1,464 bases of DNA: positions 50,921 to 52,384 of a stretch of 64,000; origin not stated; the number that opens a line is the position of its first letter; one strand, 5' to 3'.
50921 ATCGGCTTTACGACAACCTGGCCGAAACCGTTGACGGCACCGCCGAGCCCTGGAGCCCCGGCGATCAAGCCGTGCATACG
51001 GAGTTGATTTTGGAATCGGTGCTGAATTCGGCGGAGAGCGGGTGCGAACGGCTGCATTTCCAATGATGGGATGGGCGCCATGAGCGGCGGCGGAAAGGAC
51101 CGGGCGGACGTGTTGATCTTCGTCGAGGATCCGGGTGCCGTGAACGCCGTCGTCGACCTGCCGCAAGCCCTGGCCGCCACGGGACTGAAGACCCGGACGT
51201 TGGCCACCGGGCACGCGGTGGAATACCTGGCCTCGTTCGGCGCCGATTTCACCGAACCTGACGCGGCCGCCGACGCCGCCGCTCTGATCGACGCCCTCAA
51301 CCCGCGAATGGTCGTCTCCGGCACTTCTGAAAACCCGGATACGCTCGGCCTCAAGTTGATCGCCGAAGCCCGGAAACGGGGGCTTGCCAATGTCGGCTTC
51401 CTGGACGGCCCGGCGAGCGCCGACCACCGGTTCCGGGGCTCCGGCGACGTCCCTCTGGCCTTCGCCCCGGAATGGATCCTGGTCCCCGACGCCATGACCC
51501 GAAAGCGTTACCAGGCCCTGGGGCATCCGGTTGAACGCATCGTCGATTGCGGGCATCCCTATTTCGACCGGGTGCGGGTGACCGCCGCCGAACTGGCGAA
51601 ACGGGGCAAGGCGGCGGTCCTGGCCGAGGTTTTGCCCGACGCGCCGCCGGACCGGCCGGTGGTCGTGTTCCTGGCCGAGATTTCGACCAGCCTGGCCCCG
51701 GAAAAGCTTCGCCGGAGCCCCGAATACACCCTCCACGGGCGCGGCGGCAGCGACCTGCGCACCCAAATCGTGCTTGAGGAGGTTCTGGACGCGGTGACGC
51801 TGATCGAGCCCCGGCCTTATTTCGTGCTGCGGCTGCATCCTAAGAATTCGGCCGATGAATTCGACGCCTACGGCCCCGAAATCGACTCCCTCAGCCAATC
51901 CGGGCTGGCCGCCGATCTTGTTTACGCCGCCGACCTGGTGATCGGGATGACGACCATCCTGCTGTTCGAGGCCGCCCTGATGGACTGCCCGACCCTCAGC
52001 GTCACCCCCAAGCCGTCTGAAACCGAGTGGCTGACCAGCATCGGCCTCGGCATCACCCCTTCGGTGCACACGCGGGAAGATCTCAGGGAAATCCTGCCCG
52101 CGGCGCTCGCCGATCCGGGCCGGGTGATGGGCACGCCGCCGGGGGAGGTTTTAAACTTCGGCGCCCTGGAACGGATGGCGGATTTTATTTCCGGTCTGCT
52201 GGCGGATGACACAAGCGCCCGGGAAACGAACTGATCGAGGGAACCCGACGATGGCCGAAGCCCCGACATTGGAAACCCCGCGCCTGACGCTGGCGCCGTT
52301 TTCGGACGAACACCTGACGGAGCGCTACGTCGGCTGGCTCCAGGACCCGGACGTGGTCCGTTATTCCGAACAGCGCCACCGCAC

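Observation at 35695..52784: A 17-gene sugar-nucleotide operon has one nonulosonate synthase but three cytidylyltransferases and duplicated dehydrogenase/aminotransferase modules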

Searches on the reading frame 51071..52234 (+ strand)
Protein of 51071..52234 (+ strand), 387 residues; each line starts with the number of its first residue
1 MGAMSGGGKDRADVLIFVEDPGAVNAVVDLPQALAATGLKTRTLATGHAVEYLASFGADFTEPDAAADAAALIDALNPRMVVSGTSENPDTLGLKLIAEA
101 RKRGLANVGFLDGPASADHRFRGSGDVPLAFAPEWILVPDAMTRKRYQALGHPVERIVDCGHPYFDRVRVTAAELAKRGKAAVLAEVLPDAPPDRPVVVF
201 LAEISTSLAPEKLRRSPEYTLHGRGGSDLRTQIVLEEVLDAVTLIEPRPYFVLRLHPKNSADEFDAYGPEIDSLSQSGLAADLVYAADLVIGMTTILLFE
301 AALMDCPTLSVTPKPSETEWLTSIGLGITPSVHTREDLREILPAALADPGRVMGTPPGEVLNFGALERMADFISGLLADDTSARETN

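Call 5: search_protein_families(library=ncbifam, proteins=[window:51071-52234:+], max_evalue=0.00001)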
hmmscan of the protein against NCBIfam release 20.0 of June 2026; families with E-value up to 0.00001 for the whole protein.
window:51071-52234:+ (387 aa): 0 families

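Call 7: search_protein_families(library=pfam, proteins=[window:51071-52234:+], max_evalue=0.01)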
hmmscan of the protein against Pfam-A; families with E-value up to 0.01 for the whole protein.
window:51071-52234:+ (387 aa): 0 families

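Call 12: find_encoding_contigs(protein=window:51071-52234:+, flank=2000, max_places=4)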
Protein window:51071-52234:+ (387 aa): no gene with exactly this product is on record in the collection.

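Call 14: find_homologous_proteins(query=window:51071-52234:+, max_evalue=0.001)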
Query window:51071-52234:+ (387 aa): 89 proteins with E <= 0.001 among 8000 candidates.
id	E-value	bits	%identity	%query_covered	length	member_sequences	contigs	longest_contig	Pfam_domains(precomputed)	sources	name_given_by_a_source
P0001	1.6e-234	796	94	99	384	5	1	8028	-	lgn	-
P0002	2.5e-161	555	67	97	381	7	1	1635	-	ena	-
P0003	1.5e-157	543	67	97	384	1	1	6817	-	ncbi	ncbi:MAG: hypothetical protein ACE5GT_02590 [Rhodospirillales bacterium]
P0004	6.1e-153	527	66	97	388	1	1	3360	-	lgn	-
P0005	3.1e-149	515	65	95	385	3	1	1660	-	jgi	-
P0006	2.9e-141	489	61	97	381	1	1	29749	-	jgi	-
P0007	3.4e-141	489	62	97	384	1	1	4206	-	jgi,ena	-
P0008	9.5e-141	487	62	97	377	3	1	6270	-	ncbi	-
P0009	1.2e-140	487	61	95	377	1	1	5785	-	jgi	jgi:hypothetical protein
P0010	2.1e-140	486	60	95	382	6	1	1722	-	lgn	-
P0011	1.3e-139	484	61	95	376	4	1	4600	-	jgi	-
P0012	1.6e-138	480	60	95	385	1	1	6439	-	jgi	-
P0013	3.9e-138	479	61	97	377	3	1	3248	-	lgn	-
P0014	1.8e-137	476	60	96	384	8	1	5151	-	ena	-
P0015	9.7e-137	474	61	98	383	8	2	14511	-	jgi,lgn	jgi:hypothetical protein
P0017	7.4e-136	471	60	97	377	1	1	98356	-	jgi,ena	-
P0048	1.4e-83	299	44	95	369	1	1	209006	-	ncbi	-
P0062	8.3e-76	274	40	94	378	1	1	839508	-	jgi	jgi:predicted glycosyltransferase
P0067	1.5e-74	269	45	84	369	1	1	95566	-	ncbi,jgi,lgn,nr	ncbi:MAG: hypothetical protein FJX46_01890 [Alphaproteobacteria bacterium]|nr:hypothetical protein [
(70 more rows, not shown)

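Call 16: search_solved_structures(query=A1, max_evalue=10, show_alignments=1)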
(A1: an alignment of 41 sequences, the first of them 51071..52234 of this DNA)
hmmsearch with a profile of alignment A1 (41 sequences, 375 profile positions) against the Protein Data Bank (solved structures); distinct sequences matched with E-value up to 10: 7.
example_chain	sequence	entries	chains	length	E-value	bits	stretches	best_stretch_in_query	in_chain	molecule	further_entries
8sxw_A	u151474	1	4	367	0.024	16.9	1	123-173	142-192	UDP-2,3-diacetamido-2,3-dideoxy-glucuronic acid-2-epimerase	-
8sy9_A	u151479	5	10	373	0.024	16.9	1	123-173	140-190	UDP-2,3-diacetamido-2,3-dideoxy-glucuronic acid-2-epimerase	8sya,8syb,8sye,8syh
8sxv_A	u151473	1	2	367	0.024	16.9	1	123-173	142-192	UDP-2,3-diacetamido-2,3-dideoxy-glucuronic acid-2-epimerase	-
8sxy_A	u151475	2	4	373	0.025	16.8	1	123-173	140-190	UDP-2,3-diacetamido-2,3-dideoxy-glucuronic acid-2-epimerase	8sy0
8syd_A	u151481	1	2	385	0.028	16.7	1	123-173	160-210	UDP-2,3-diacetamido-2,3-dideoxy-glucuronic acid-2-epimerase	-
2h2w_A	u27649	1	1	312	0.35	13.1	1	110-174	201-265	Homoserine O-succinyltransferase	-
2n2j_A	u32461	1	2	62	1.7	10.8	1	285-315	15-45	Epstein-Barr nuclear antigen 2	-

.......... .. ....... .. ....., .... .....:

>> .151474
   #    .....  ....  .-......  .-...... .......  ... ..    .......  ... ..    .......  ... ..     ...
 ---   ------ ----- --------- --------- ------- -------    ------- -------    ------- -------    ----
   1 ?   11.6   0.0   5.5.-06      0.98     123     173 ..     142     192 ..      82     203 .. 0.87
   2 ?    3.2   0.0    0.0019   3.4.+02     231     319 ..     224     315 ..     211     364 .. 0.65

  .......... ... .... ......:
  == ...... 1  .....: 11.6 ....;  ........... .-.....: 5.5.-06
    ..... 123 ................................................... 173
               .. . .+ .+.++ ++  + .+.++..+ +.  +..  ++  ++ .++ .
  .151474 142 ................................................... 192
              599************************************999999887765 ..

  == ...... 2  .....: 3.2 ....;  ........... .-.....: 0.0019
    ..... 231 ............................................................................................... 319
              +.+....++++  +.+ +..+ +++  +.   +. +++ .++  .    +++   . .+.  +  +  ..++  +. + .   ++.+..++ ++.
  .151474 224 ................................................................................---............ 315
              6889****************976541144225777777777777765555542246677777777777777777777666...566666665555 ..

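Call 18: find_encoding_contigs(protein=P0048, flank=10000, max_places=2)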
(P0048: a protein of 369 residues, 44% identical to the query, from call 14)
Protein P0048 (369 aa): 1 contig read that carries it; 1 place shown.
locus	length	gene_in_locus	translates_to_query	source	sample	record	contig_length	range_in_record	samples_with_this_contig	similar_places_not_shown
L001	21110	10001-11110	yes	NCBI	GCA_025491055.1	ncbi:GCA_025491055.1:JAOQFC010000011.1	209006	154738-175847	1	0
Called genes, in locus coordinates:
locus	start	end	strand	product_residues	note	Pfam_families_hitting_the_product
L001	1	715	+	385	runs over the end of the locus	PF01041:DegT_DnrJ_EryC1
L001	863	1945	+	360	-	PF01073:3Beta_HSD, PF01370:Epimerase, PF04321:RmlD_sub_bind, PF07993:NAD_binding_4 (weak), PF16363:GDP_Man_Dehyd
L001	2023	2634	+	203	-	PF00117:GATase, PF01174:SNO, PF07685:GATase_3 (weak)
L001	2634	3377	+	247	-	PF00977:His_biosynth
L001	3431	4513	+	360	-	-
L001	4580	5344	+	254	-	PF08445:FR47 (faint), PF00583:Acetyltransf_1, PF13673:Acetyltransf_10, PF13508:Acetyltransf_7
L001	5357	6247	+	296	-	PF13489:Methyltransf_23, PF08241:Methyltransf_11 (weak)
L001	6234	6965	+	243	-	PF02348:CTP_transf_3, PF12804:NTP_transf_3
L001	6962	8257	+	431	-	PF01041:DegT_DnrJ_EryC1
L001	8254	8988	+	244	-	PF02348:CTP_transf_3, PF12804:NTP_transf_3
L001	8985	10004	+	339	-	PF01408:GFO_IDH_MocA, PF22725:GFO_IDH_MocA_C3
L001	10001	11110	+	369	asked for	-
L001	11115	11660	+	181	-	PF13302:Acetyltransf_3, PF13523:Acetyltransf_8 (weak)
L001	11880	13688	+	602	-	PF02120:Flg_hook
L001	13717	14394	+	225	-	PF03963:FlgD, PF13860:FlgD_ig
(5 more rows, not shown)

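Call 19: find_encoding_contigs(protein=P0062, flank=10000, max_places=2)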
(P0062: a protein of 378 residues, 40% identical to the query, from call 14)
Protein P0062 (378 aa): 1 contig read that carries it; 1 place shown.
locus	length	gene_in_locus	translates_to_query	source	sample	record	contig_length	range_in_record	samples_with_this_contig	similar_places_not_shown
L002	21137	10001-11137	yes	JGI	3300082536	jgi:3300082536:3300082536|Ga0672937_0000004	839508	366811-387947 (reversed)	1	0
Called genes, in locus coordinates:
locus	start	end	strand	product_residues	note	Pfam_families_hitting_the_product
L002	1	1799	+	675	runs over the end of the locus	PF02348:CTP_transf_3, PF12804:NTP_transf_3, PF00202:Aminotran_3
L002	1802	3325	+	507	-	PF04101:Glyco_tran_28_C, PF13692:Glyco_trans_1_4 (weak), PF13302:Acetyltransf_3, PF00583:Acetyltransf_1, PF13523:Acetyltransf_8 (faint)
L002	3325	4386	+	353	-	PF03102:NeuB, PF08666:SAF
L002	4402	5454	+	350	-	-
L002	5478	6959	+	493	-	PF02310:B12-binding, PF04055:Radical_SAM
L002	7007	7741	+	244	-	PF02348:CTP_transf_3, PF12804:NTP_transf_3 (weak)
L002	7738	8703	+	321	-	PF01408:GFO_IDH_MocA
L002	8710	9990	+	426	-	PF01041:DegT_DnrJ_EryC1, PF01053:Cys_Met_Meta_PP (faint), PF01212:Beta_elim_lyase (weak)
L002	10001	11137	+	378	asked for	-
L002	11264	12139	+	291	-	PF13641:Glyco_tranf_2_3 (weak), PF00535:Glycos_transf_2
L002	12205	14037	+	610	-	PF13522:GATase_6, PF13537:GATase_7, PF00733:Asn_synthase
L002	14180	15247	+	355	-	PF13353:Fer4_12 (weak), PF04055:Radical_SAM, PF13186:SPASM (faint)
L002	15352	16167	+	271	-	PF08003:Methyltransf_9 (weak), PF01209:Ubie_methyltran (weak), PF07021:MetW (weak), PF13489:Methyltransf_23, PF08241:Methyltransf_11, PF08242:Methyltransf_12, PF13649:Methyltransf_25, PF13847:Methyltransf_31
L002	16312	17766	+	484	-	-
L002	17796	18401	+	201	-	PF13489:Methyltransf_23, PF01209:Ubie_methyltran (weak), PF08241:Methyltransf_11, PF13649:Methyltransf_25, PF08242:Methyltransf_12 (weak), PF13847:Methyltransf_31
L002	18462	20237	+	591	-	PF00664:ABC_membrane, PF00005:ABC_tran, PF13304:AAA_21 (faint), PF02463:SMC_N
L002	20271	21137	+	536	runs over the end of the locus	-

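Call 27: predict_structure(alignment_id=A1)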
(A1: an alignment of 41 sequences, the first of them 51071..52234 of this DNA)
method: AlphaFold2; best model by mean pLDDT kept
length: 387 residues; sequences in the alignment: 41
mean_pLDDT: 94.6   pTM: 0.91
mean pLDDT of the five models: 94.6, 93.9, 93.8, 93.8, 93.8
residues with pLDDT >= 90: 351; 70-90: 23; 50-70: 13; < 50: 0
segments of 3 or more residues with pLDDT < 50: none
pLDDT, mean of each block of 10 residues (from residue 1): 61 96 95 98 97 96 97 97 90 97 97 93 95 97 96 98 97 98 98 98 89 94 95 98 98 96 97 96 98 96 98 89 94 98 97 97 97 95 66
secondary structure, 60 per line:
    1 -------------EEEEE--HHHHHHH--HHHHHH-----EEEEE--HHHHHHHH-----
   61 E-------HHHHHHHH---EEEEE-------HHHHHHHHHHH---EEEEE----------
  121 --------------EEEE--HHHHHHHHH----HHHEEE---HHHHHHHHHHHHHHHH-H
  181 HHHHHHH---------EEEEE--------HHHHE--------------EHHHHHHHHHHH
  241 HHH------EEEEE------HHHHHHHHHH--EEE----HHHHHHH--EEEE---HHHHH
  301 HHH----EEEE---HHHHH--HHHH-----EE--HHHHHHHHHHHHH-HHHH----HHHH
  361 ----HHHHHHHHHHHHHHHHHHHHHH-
elements in order: E14-18 H21-27 H30-35 E41-45 H48-55 H69-76 E80-84 H92-102 E106-110 E135-138 H141-149 E157-159 H163-178 H180-187 E197-201 H210-213 H230-243 E250-254 H261-270 E273-275 H280-286 E289-292 H296-303 E308-311 H315-319 H322-325 H335-347 H349-352 H357-360 H365-386

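Call 31: fold_search(model_id=the predicted structure, library=pdb)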
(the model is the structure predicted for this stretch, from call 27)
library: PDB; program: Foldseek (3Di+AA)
matches with E <= 10: 1634; with E <= 0.001: 242
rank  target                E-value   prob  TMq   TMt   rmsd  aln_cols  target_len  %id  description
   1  3dzc_A                3.0e-12  1.00  0.63  0.65   5.7       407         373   14  2.35 Angstrom resolution structure of WecB (VC0917), a UDP-N-acetylglucosamine 2-epimerase from Vibrio cholerae. (released 2008-08-12)
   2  1f6d_D                6.7e-12  1.00  0.64  0.65   5.4       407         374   14  THE STRUCTURE OF UDP-N-ACETYLGLUCOSAMINE 2-EPIMERASE FROM E. COLI. (released 2000-12-13)
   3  5dld                  9.5e-12  1.00  0.58  0.59   6.5       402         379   18  Crystal Structure of a UDP-N-acetylglucosamine 2-epimerase from Burkholderia vietnamiensis complexed with UDP-GlcNAc and (released 2015-09-30)
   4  1v4v_A                1.2e-11  1.00  0.58  0.60   5.9       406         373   16  Crystal Structure Of UDP-N-Acetylglucosamine 2-Epimerase From Thermus Thermophilus HB8 (released 2003-12-02)
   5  1v4v_B                1.4e-11  1.00  0.62  0.64   5.6       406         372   16  Crystal Structure Of UDP-N-Acetylglucosamine 2-Epimerase From Thermus Thermophilus HB8 (released 2003-12-02)
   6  1f6d_C                3.1e-11  1.00  0.57  0.60   7.1       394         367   13  THE STRUCTURE OF UDP-N-ACETYLGLUCOSAMINE 2-EPIMERASE FROM E. COLI. (released 2000-12-13)
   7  8sxw_A                3.5e-11  1.00  0.64  0.68   5.3       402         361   13  X-ray crystal structure of UDP- 2,3-diacetamido-2,3-dideoxy-glucuronic acid-2-epimerase from Thermus thermophilus stra (released 2023-09-13)
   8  8sxw_C                5.2e-11  1.00  0.66  0.70   5.1       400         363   13  X-ray crystal structure of UDP- 2,3-diacetamido-2,3-dideoxy-glucuronic acid-2-epimerase from Thermus thermophilus stra (released 2023-09-13)
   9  1f6d_B                6.2e-11  1.00  0.63  0.65   5.9       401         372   13  THE STRUCTURE OF UDP-N-ACETYLGLUCOSAMINE 2-EPIMERASE FROM E. COLI. (released 2000-12-13)
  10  6vlb_B                6.2e-11  1.00  0.62  0.65   6.0       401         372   11  Crystal structure of ligand-free UDP-GlcNAc 2-epimerase from Neisseria meningitidis (released 2020-11-11)
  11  3l7k_D                7.0e-11  1.00  0.50  0.49   7.3       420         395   13  Structure of the Wall Teichoic Acid Polymerase TagF, H444N + CDPG (15 minute soak) (released 2010-04-28)
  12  3l7m_D                7.0e-11  1.00  0.51  0.49   7.6       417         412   12  Structure of the Wall Teichoic Acid Polymerase TagF, H548A (released 2010-04-28)
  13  7vyy_A                8.3e-11  1.00  0.56  0.60   7.4       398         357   16  The crystal structure of Non-hydrolyzing UDPGlcNAc 2-epimerase (released 2022-11-16)
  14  8sxv_B                9.4e-11  1.00  0.63  0.67   5.2       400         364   14  X-ray crystal structure of UDP- 2,3-diacetamido-2,3-dideoxy-glucuronic acid-2-epimerase from Thermus thermophilus stra (released 2023-09-13)
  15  6vlc_B                9.4e-11  1.00  0.59  0.62   7.7       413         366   12  Crystal structure of UDP-GlcNAc 2-epimerase from Neisseria meningitidis bound to UDP-GlcNAc (released 2020-11-11)
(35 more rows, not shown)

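Call 39: find_related_loci(query=A1, collection=genome_contigs, flank=10000)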
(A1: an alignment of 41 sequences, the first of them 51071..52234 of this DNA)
Query A1 (387 aa) in genome_contigs; peptide patterns used: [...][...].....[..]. (x = any residue, [..] = any of these).
119 stretches matched a pattern; 95 encode a relative of the query (tblastn E <= 1e-3); the best 80 are kept; 80 distinct loci.
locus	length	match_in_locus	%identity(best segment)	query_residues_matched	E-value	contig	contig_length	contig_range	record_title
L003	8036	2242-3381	47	1-377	7e-105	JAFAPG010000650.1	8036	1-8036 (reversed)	MAG: Acidobacteriota bacterium isolate CP_BM_ER_32 BM_ER_k147_4924725, whole genome shotgun sequence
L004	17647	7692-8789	50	13-376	1e-100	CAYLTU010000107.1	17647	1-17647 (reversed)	MAG TPA_asm: uncultured Rhodospirillaceae bacterium isolate SRP308112_co1_145 genome assembly, contig: NODE_5252_length_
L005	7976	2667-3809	45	2-377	9e-100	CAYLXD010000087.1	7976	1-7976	MAG TPA_asm: uncultured Pirellulales bacterium isolate binchicken_co89_495 genome assembly, contig: NODE_18970_length_79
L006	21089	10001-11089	48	13-377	3e-99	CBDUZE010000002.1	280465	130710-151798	MAG TPA_asm: uncultured Alphaproteobacteria bacterium isolate SRR22302348_concoct_16 genome assembly, contig: ERZ2507359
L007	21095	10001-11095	45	13-377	2e-98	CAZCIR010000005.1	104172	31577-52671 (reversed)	MAG TPA_asm: uncultured Pirellulales bacterium isolate binchicken_co34_225 genome assembly, contig: NODE_156_length_1041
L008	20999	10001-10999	51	14-349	1e-97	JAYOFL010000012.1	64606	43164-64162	MAG: Rhodospirillales bacterium isolate 139551_S153_metabat_bins_2.tsv.079 NODE_351_length_64606_cov_9.821831, whole gen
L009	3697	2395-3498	43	13-380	1e-98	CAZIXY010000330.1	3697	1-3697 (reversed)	MAG TPA_asm: uncultured Desulfobacteraceae bacterium isolate binchicken_co256_358 genome assembly, contig: NODE_84911_le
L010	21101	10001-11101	48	7-377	2e-97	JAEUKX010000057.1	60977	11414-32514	MAG: Rhodospirillales bacterium isolate new MAG-106 k141_37767, whole genome shotgun sequence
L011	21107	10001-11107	46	8-377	2e-97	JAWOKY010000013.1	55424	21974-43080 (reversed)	MAG: Thermodesulfovibrionales bacterium isolate bin_2_1 c_000047218881, whole genome shotgun sequence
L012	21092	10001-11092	47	13-378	5e-95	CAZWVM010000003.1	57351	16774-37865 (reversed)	MAG TPA_asm: uncultured bacterium isolate binchicken_co22_231 genome assembly, contig: NODE_585_length_57351_cov_9.33175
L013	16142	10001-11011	47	12-347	2e-93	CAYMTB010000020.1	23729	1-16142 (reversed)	MAG TPA_asm: uncultured Syntrophorhabdaceae bacterium isolate SRP142039_co1_93 genome assembly, contig: NODE_1449_length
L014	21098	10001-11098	43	13-376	1e-93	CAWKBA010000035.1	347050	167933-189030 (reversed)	MAG: Candidatus Melainabacteria bacterium isolate MFD04540.bin.4.124 genome assembly, contig: contig_8111, whole genome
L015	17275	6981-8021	46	14-364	4e-93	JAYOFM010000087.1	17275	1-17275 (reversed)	MAG: Rhodospirillales bacterium isolate 139551_S153_metabat_bins_2.tsv.078 NODE_3452_length_17275_cov_7.438211, whole ge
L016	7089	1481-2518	45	12-358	1e-92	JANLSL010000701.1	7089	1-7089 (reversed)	MAG: Alphaproteobacteria bacterium isolate OTE_25_metabat_361 OTE_25_k141_943303, whole genome shotgun sequence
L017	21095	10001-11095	44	13-377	3e-90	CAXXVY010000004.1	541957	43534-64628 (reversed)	MAG: Rhodospirillales bacterium isolate 2c1bb9af-74c6-4100-bff3-425e3d5e9a22 genome assembly, contig: contig_4, whole ge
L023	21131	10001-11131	45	2-379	3e-86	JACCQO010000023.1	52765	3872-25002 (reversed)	MAG: Desulfovibrionaceae bacterium isolate MIC098Bin10 NODE_118_length_52765_cov_132.153576, whole genome shotgun sequen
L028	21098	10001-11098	40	13-378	5e-83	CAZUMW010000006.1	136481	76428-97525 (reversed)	MAG TPA_asm: uncultured Thermodesulfobacteriota bacterium isolate SRP141376_co4_104 genome assembly, contig: NODE_137_le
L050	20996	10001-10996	44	12-350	6e-78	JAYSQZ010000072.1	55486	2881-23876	MAG: Alphaproteobacteria bacterium isolate GFS_11880 GFS_11880_71, whole genome shotgun sequence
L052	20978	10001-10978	41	13-338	3e-77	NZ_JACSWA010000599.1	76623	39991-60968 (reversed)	Spirulina sp. CCY15215 CCY15215_599, whole genome shotgun sequence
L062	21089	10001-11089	45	12-376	2e-75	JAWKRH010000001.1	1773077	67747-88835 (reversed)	MAG: Polyangiaceae bacterium isolate BC1.60 BC1.60.fa-1, whole genome shotgun sequence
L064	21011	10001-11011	45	13-349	9e-75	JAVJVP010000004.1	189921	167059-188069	MAG: Rhodospirillales bacterium isolate C2-GNP5-11 k141_19559, whole genome shotgun sequence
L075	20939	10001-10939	38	13-321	2e-65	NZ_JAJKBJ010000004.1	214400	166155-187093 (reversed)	Legionella maioricensis strain HCPI-6 Legionella_HCPI-6_4, whole genome shotgun sequence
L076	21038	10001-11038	40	3-358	2e-65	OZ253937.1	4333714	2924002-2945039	MAG: Alphaproteobacteria bacterium isolate 26bd64c0-0f2d-4e52-a063-61ff611ccdf2 genome assembly, chromosome: 1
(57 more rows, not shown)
